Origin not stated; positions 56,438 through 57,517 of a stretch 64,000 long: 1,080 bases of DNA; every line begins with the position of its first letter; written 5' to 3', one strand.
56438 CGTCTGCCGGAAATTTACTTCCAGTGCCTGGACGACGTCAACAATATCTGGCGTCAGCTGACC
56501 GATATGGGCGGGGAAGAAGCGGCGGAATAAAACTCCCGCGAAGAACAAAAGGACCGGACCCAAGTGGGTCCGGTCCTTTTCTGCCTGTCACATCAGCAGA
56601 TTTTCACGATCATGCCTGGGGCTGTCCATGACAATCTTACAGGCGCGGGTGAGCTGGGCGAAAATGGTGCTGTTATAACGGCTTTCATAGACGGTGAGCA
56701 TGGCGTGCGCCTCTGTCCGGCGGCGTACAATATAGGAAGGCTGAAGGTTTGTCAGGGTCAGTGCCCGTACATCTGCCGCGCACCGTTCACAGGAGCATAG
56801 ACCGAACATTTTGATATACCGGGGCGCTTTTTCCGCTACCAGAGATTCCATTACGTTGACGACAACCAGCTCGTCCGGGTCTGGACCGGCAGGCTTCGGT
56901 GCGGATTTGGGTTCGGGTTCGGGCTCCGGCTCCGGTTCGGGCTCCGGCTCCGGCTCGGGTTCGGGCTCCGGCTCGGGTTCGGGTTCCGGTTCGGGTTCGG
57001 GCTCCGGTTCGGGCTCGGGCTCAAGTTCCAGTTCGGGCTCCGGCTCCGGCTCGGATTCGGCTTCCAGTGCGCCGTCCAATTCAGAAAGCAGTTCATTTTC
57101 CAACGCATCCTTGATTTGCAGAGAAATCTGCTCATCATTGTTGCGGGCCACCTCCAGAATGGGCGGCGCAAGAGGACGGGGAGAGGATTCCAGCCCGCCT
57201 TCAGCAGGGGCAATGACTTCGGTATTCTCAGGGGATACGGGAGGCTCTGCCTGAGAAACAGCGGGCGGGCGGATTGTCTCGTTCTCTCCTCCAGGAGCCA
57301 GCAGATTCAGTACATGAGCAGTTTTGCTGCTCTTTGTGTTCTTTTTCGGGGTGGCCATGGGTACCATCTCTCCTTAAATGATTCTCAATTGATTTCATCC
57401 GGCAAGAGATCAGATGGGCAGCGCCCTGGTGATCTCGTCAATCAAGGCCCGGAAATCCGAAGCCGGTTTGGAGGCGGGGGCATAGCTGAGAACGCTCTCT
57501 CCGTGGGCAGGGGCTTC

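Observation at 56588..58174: Orphan ParA-type ATPase co-transcribed with a basic-peptide/(EP)n/ComFB adaptor: candidate second-messenger-controlled positioning module for the flagellar or chemotaxis apparatus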

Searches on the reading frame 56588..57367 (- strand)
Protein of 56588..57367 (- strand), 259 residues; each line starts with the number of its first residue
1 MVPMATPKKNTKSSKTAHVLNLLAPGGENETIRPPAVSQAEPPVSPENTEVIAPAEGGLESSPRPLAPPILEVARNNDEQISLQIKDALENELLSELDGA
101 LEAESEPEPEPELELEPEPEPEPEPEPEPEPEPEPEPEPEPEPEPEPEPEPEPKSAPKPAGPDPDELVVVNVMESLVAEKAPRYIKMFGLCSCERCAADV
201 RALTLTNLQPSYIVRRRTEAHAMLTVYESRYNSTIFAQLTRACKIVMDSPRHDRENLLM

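Call 3: search_protein_families(library=pfam, proteins=[window:56588-57367:-], max_evalue=0.01)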
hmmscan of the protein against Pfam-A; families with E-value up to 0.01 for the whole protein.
window:56588-57367:- (259 aa): 2 families
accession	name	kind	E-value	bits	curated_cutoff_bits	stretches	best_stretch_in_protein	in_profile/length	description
PF10719.14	ComFB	-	4.7e-15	55.9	25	1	170-250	1-83/83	Late competence development protein ComFB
PF05887.16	Trypan_PARP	-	2.1e-06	28.2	100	1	102-156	60-114/134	Procyclic acidic repetitive protein (PARP)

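Call 7: search_protein_families(library=ncbifam, proteins=[window:56588-57367:-], max_evalue=0.01)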
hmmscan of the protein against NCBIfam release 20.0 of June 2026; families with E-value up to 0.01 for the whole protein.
window:56588-57367:- (259 aa): 5 families
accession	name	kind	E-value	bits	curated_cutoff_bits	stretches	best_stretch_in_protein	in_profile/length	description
NF052654.1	CmpProtComFBBac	equivalog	5.3e-10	39.2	120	1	169-250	2-84/84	late competence protein ComFB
NF008084.0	PRK10819.1-5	equivalog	4.3e-06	26.8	315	1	104-158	58-113/249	TonB system transport protein TonB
TIGR04526.1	predic_Ig_block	subfamily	0.00061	18.8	150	1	76-155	42-120/693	putative immunoglobulin-blocking virulence protein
NF011513.0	PRK14952.1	equivalog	0.00063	18.8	737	1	78-183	368-459/596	DNA polymerase III subunits gamma/tau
TIGR02927.1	SucB_Actino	equivalog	0.0013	17.6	423.45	1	63-164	173-264/579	2-oxoglutarate dehydrogenase, E2 component, dihydrolipoamide succinyltransferase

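Call 9: find_homologous_proteins(query=window:56588-57367:-, max_evalue=0.001)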
Query window:56588-57367:- (259 aa): 620 proteins with E <= 0.001 among 8000 candidates; the best 120 are listed.
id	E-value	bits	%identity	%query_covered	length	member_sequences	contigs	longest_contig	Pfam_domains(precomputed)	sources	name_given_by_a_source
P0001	1.8e-128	445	85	99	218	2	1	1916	PF10719.15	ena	-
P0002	5.8e-119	414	80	37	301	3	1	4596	PF10719.15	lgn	-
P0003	2.0e-114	399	87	39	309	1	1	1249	PF10719.15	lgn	-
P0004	1.8e-110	387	57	99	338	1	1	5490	PF10719.15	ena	-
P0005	1.9e-110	386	54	99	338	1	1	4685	PF10719.15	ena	-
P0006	1.2e-109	384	56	99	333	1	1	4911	PF10719.15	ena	-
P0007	2.1e-109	383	71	97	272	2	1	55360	PF10719.15,PF05887.17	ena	-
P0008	2.1e-109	383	83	37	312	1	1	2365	PF10719.15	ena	-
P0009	3.7e-109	382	61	48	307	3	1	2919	PF10719.15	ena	-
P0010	4.5e-109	382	86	36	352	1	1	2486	PF10719.15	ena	-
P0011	8.3e-109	381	48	51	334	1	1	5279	PF10719.15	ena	-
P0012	3.3e-108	379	56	99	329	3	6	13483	PF10719.15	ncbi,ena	-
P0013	3.8e-108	379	72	99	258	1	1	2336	PF10719.15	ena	-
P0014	7.0e-108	378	81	52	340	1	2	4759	PF10719.15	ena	-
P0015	2.4e-107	376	58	99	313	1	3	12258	PF10719.15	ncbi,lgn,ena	-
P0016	4.7e-107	375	83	37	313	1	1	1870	PF10719.15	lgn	-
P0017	6.2e-107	375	85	37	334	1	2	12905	PF10719.15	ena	-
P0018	6.5e-107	375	85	39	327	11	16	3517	PF10719.15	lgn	-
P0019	1.1e-106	374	53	99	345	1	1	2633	PF10719.15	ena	-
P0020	1.2e-106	374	53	99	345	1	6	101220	PF10719.15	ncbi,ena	-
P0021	1.5e-106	374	79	52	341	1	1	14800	PF10719.15,PF05887.17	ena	-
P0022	2.5e-106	373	89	38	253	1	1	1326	PF10719.15,PF05887.17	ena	-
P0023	3.0e-106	373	57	99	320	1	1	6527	PF10719.15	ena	-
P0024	5.3e-106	372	57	99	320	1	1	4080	PF10719.15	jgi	-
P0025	7.9e-106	371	83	37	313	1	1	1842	PF10719.15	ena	-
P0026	9.4e-106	371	53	99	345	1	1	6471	PF10719.15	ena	-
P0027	3.2e-105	369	63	99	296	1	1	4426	PF10719.15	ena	-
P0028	5.4e-105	369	60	99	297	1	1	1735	PF10719.15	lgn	-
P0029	6.5e-105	368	61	99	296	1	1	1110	PF10719.15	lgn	-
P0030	6.5e-105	368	54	99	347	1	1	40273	PF10719.15,PF05887.17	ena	-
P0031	9.7e-105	368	61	99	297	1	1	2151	PF10719.15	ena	-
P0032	1.1e-104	368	58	99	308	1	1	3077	PF10719.15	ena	-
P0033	2.5e-104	366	54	99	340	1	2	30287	PF10719.15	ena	-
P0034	2.7e-104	366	59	99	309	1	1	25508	PF10719.15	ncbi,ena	-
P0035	3.1e-104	366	61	99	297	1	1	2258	PF10719.15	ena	-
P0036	3.3e-104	366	60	99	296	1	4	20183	PF10719.15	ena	-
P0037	3.4e-104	366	60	99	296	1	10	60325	PF10719.15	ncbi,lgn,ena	-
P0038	4.1e-104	366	51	99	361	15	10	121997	PF10719.15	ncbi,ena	-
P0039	4.4e-104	366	60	99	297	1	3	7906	PF10719.15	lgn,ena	-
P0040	5.2e-104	365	61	99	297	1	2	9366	PF10719.15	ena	-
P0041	6.7e-104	365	67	99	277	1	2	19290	PF10719.15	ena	-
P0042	6.9e-104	365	61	99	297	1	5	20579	PF10719.15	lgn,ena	-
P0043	7.2e-104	365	60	99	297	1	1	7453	PF10719.15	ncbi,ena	-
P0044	9.0e-104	365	59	99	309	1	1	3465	PF10719.15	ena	-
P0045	9.2e-104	365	60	99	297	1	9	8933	PF10719.15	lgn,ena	-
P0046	1.5e-103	364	56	99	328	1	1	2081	PF10719.15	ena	-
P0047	1.8e-103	364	59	99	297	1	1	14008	PF10719.15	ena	-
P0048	1.9e-103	364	59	99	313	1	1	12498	PF10719.15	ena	-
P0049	2.1e-103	363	55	99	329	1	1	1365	PF10719.15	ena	-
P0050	2.2e-103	363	59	99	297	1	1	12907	PF10719.15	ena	-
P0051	3.0e-103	363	60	99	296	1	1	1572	PF10719.15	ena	-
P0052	3.0e-103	363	55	99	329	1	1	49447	PF10719.15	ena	-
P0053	4.3e-103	362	55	99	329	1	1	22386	PF10719.15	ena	-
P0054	6.5e-103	362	61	99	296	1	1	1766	PF10719.15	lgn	-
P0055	6.7e-103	362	61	99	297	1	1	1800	PF10719.15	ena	-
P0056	7.4e-103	362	56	99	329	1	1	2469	PF10719.15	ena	-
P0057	7.4e-103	362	60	99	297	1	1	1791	PF10719.15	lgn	-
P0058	8.7e-103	361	59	99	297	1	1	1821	PF10719.15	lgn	-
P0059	1.2e-102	361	54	99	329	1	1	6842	PF10719.15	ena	-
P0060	1.5e-102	361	56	99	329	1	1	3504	PF10719.15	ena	-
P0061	2.1e-102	360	54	99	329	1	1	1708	PF10719.15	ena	-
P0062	2.9e-102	360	58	99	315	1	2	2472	PF10719.15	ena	-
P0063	5.6e-102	359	54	99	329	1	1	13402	PF10719.15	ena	-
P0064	5.9e-102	359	54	99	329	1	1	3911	PF10719.15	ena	-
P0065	8.6e-102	358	54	99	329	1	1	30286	PF10719.15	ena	-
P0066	1.5e-101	357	56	99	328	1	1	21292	PF10719.15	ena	-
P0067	1.6e-101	357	54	99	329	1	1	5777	PF10719.15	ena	-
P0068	2.3e-101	357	58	99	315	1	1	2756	PF10719.15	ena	-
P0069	5.7e-100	352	71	98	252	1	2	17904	PF10719.15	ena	-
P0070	1.5e-99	351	71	98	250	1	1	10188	PF10719.15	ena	-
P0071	4.9e-97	342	83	36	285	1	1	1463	PF10719.15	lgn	-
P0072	9.6e-97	342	71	98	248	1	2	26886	PF10719.15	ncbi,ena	-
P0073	8.0e-95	335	67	98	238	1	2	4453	PF10719.15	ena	-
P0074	9.4e-95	335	67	98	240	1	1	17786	PF10719.15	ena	-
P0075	1.0e-92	328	76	52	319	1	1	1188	PF10719.15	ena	-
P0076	3.2e-92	327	77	36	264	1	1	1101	PF10719.15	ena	-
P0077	4.9e-89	316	56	99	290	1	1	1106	PF10719.15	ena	-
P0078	1.4e-88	315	77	37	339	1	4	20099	PF10719.15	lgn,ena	-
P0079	2.6e-88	314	59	99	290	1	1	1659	PF10719.15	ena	-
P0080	3.1e-88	314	58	99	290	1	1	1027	PF10719.15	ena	-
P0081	3.4e-88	314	60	99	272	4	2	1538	PF10719.15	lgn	-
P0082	3.7e-88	313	56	99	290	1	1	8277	PF10719.15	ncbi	-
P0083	5.3e-88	313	69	46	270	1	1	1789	PF10719.15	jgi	jgi:hypothetical protein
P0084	8.3e-88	312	77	37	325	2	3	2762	PF10719.15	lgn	-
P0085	1.7e-87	311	56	99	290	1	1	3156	PF10719.15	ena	-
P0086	2.3e-87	311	77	37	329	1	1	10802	PF10719.15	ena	-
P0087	2.5e-87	311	77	36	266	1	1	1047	PF10719.15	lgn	-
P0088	3.4e-87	310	51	99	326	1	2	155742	PF10719.15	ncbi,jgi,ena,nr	ncbi:MAG: hypothetical protein HFF69_00435 [Oscillospiraceae bacterium]|jgi:hypothetical protein|nr:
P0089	4.0e-87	310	77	37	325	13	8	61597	PF10719.15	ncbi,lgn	-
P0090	5.4e-87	310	77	37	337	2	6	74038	PF10719.15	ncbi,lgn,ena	-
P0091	7.4e-87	309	55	99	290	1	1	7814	PF10719.15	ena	-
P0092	1.5e-86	308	53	99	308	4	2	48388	PF10719.15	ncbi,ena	-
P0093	3.0e-86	307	60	99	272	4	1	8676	PF10719.15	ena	-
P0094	7.0e-86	306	55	54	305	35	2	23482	PF10719.15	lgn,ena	-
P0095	1.2e-85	305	64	98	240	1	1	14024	PF10719.15,PF05887.17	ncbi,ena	-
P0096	1.2e-85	305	56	99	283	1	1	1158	PF10719.15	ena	-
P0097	1.3e-85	305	75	36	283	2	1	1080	PF10719.15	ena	-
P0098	1.3e-85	305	54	99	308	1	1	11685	PF10719.15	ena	-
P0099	1.5e-85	305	75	36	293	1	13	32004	PF10719.15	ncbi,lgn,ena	-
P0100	8.1e-85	302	76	36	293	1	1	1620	PF10719.15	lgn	-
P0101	1.5e-84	302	54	99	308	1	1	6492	PF10719.15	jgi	jgi:hypothetical protein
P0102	2.2e-84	301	75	36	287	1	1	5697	PF10719.15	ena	-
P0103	3.3e-84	300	77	35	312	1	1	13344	PF10719.15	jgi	-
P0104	5.8e-84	300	54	99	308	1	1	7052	PF10719.15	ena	-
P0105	9.9e-83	296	75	36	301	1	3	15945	PF10719.15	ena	-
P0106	1.3e-81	292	74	37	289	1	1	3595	PF10719.15,PF05887.17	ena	-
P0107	5.7e-81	290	73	37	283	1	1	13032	PF10719.15,PF05887.17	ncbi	-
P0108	8.1e-81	289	74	37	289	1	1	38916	PF10719.15,PF05887.17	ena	-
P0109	3.2e-80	287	73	37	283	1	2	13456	PF10719.15,PF05887.17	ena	-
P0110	4.1e-80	287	51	47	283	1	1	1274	PF10719.15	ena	-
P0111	6.7e-80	286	73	36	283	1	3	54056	PF10719.15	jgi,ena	jgi:hypothetical protein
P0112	8.3e-80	286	76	34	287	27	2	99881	PF10719.15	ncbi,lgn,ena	-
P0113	1.5e-79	285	55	98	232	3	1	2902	PF10719.15,PF05887.17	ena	-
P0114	1.5e-79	285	73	37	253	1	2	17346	PF10719.15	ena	-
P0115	2.2e-79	285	73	37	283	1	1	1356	PF10719.15,PF05887.17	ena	-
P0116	6.1e-79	283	56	95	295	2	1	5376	PF10719.15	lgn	-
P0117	6.1e-79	283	62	97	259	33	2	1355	PF10719.15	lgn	-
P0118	7.0e-79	283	60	97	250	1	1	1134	PF10719.15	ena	-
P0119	2.0e-78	282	79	37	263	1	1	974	PF10719.15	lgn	-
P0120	4.8e-78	280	73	36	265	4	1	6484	PF10719.15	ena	-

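Call 10: find_encoding_contigs(protein=window:56588-57367:-, flank=10000, max_places=6)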
Protein window:56588-57367:- (259 aa): no gene with exactly this product is on record in the collection.

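Call 13: find_related_loci(query=A1, collection=genome_contigs, flank=10000)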
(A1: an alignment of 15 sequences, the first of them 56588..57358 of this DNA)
Query A1 (256 aa) in genome_contigs; peptide patterns used: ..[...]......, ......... (x = any residue, [..] = any of these).
202 stretches matched a pattern; 176 encode a relative of the query (tblastn E <= 1e-3); the best 80 are kept; 79 distinct loci.
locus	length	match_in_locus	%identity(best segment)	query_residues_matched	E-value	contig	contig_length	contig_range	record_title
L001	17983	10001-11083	51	1-256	4e-87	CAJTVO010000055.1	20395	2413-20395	MAG TPA_asm: uncultured Oscillospiraceae bacterium isolate MGBC109106 genome assembly, contig: MGBC109106.55, whole geno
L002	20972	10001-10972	51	1-254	4e-84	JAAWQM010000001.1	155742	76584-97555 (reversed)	MAG: Oscillospiraceae bacterium isolate ABMPRH_163_10 SL341404_scaffold_117, whole genome shotgun sequence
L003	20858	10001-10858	68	1-256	3e-79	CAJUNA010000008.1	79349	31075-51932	MAG TPA_asm: uncultured Oscillospiraceae bacterium isolate MGBC162040 genome assembly, contig: MGBC162040.8, whole genom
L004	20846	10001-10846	67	1-250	4e-79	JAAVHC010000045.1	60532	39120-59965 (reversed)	MAG: Oscillibacter sp. isolate Mgla_MAG_ref_444 c_000000123194, whole genome shotgun sequence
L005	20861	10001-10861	64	1-256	2e-76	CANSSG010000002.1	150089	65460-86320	MAG TPA_asm: uncultured Clostridia bacterium isolate SRR15730531_bin.82_metawrap_v1.3_MAG genome assembly, contig: NODE.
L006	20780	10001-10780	67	1-256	8e-76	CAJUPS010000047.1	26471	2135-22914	MAG TPA_asm: uncultured Oscillospiraceae bacterium isolate MGBC162663 genome assembly, contig: MGBC162663.47, whole geno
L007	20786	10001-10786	61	1-256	4e-67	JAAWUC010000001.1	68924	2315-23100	MAG: Oscillospiraceae bacterium isolate ABMPRH_163_4 SL341420_scaffold_487, whole genome shotgun sequence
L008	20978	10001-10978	83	1-253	2e-57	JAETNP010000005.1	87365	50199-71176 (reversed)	MAG: Oscillospiraceae bacterium isolate S10_Bin2 scaffold_303, whole genome shotgun sequence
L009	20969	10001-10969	92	1-256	3e-56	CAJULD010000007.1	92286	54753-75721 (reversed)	MAG TPA_asm: uncultured Oscillospiraceae bacterium isolate MGBC153020 genome assembly, contig: MGBC153020.7, whole genom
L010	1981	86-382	85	158-256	3e-55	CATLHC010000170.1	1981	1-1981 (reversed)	MAG TPA_asm: uncultured Oscillospiraceae bacterium isolate MGG04455_1680015456 genome assembly, contig: ERR3199535_24938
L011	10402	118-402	87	158-252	1e-53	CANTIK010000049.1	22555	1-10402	MAG TPA_asm: uncultured Clostridia bacterium isolate SRR17794293_bin.18_metawrap_v1.3_MAG genome assembly, contig: NODE.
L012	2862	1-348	71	134-252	6e-53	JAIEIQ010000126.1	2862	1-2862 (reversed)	MAG: Oscillospiraceae bacterium isolate SC0416_S10_14 SC0416_S10_14_contig_126, whole genome shotgun sequence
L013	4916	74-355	83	162-255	3e-51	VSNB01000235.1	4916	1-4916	MAG: Clostridiales bacterium isolate SC1148_S1_bin.5 SC1148_S1_SC1148_S1_bin.5_contig_235, whole genome shotgun sequence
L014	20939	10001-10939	85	1-252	1e-48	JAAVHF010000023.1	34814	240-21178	MAG: Oscillibacter sp. isolate Mgla_MAG_48-bin_59 c_000000035002, whole genome shotgun sequence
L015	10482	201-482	80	163-256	2e-48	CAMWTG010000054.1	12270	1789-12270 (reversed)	MAG TPA_asm: uncultured Clostridia bacterium isolate SRR14411321_bin.1_metawrap_v1.3_MAG genome assembly, contig: NODE.4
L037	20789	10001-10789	42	5-249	5e-38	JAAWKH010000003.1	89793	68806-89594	MAG: Peptococcaceae bacterium isolate ABMPRH_86_1 SL341413_scaffold_157, whole genome shotgun sequence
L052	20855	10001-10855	38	5-249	6e-34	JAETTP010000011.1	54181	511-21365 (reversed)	MAG: Bacillota bacterium isolate S4_Bin7 scaffold_850, whole genome shotgun sequence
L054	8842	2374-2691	56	144-249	3e-33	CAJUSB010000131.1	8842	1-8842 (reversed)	MAG TPA_asm: uncultured Clostridia bacterium isolate MGBC165025 genome assembly, contig: MGBC165025.131, whole genome sh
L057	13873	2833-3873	58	1-249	3e-32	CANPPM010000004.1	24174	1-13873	MAG TPA_asm: uncultured Butyricicoccus sp. isolate SRR15730558_bin.35_metawrap_v1.3_MAG genome assembly, contig: NODE.20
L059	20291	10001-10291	57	158-249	2e-31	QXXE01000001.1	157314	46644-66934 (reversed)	Clostridiaceae bacterium strain 9 Scaffold1_1, whole genome shotgun sequence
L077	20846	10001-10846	35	5-250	8e-27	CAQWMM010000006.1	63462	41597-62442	MAG TPA_asm: uncultured Firmicutes bacterium isolate MGBC125362 genome assembly, contig: MGBC125362.6, whole genome shot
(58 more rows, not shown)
